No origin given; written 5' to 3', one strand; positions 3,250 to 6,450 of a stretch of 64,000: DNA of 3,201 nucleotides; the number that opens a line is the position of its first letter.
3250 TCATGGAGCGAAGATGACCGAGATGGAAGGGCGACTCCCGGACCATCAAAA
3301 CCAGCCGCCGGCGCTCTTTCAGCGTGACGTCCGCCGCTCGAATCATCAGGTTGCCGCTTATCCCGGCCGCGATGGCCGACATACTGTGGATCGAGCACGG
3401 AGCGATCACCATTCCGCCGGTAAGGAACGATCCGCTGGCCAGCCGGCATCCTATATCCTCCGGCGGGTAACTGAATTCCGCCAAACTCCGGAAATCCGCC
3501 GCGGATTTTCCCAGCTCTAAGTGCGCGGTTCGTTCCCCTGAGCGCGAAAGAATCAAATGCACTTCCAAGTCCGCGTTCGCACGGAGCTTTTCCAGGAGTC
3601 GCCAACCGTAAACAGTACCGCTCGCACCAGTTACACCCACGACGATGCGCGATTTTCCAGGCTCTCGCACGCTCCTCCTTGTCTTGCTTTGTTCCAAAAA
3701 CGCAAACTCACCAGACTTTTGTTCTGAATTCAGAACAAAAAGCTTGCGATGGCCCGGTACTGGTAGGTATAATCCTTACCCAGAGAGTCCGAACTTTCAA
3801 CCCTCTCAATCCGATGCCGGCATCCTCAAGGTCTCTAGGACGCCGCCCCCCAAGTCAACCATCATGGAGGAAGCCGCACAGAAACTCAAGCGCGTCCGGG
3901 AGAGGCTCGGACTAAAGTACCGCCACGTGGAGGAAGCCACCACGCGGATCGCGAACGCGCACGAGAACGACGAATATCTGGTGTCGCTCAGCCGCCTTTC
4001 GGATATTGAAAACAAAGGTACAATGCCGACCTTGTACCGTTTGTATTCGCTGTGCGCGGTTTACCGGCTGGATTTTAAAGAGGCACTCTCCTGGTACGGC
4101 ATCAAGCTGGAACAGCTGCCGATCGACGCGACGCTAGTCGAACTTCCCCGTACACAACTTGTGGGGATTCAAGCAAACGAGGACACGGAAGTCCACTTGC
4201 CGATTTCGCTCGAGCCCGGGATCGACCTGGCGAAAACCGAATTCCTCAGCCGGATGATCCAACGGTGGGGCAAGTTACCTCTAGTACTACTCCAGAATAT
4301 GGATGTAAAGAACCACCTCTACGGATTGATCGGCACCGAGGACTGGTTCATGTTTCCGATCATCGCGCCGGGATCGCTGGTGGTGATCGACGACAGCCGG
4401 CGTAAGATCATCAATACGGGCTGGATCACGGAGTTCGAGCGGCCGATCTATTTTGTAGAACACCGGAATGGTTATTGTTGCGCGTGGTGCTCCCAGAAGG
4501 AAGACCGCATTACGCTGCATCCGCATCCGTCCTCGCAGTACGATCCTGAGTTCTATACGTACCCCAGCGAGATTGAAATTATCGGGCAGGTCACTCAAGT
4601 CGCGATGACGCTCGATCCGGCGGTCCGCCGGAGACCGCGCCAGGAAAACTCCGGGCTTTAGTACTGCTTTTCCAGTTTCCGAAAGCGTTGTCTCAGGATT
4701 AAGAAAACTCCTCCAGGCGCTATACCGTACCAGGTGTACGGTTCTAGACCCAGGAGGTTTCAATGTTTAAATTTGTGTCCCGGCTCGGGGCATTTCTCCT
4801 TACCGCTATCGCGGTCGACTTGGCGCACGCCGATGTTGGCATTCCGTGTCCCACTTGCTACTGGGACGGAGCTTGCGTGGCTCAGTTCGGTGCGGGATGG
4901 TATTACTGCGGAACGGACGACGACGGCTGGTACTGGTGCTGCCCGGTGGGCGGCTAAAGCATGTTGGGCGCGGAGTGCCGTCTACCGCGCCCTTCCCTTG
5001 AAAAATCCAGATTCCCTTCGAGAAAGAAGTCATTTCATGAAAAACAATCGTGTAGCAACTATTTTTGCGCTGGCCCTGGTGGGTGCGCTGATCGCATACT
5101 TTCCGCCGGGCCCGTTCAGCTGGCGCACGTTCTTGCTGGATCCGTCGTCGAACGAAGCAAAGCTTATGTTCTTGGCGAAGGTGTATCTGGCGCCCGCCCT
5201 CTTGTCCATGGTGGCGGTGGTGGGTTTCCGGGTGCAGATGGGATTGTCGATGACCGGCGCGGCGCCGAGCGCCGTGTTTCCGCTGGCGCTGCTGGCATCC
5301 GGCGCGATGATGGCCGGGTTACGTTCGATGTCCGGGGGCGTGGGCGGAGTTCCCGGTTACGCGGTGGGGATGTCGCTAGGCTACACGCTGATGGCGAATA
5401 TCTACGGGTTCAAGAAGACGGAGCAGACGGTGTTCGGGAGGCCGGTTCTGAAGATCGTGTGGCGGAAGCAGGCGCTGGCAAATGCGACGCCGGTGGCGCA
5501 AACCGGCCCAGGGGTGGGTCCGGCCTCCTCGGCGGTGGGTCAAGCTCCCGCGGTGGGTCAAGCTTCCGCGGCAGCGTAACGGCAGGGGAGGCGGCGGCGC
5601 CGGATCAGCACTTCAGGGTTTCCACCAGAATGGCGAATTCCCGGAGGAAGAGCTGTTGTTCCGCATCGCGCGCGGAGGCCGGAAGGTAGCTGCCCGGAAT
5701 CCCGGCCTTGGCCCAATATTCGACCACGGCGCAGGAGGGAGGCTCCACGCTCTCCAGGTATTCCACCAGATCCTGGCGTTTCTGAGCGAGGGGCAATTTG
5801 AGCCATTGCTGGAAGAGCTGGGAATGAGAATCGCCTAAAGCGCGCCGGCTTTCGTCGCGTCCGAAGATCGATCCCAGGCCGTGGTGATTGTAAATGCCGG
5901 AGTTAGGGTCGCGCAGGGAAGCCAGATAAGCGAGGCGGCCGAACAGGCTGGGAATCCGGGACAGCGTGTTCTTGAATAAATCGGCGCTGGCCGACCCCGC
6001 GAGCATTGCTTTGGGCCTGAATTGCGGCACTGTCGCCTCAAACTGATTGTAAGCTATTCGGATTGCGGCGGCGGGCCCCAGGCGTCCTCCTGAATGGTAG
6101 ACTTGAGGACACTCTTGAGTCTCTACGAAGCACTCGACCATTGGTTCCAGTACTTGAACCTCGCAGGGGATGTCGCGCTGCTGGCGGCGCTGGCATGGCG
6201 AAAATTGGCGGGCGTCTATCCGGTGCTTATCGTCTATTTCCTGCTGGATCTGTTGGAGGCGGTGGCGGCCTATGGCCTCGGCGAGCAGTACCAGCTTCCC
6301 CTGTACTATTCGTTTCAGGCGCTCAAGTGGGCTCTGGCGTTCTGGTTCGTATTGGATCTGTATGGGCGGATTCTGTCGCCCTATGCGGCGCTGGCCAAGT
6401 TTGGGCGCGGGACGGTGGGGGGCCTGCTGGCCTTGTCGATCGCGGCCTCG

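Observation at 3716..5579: Candidate three-gene cassette: repressor - secreted Cys-rich peptide - membrane protein (toxin/immunity or peptide-signalling module?)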

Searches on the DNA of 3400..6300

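Call 89: search_rna_families(source=window, start=3400, end=6300, threshold=evalue, max_evalue=1)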
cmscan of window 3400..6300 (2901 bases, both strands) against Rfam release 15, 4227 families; matches with E-value up to 1: 1.
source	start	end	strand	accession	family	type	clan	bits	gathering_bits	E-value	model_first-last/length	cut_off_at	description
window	4366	4402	-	RF00498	EAV_LTH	Cis-reg; leader;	-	17.8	70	0.97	1-45/45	no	Equine arteritis virus leader TRS hairpin (LTH)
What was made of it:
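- Tried and rejected: Rfam found no known RNA in 3400-6300 (call 89).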
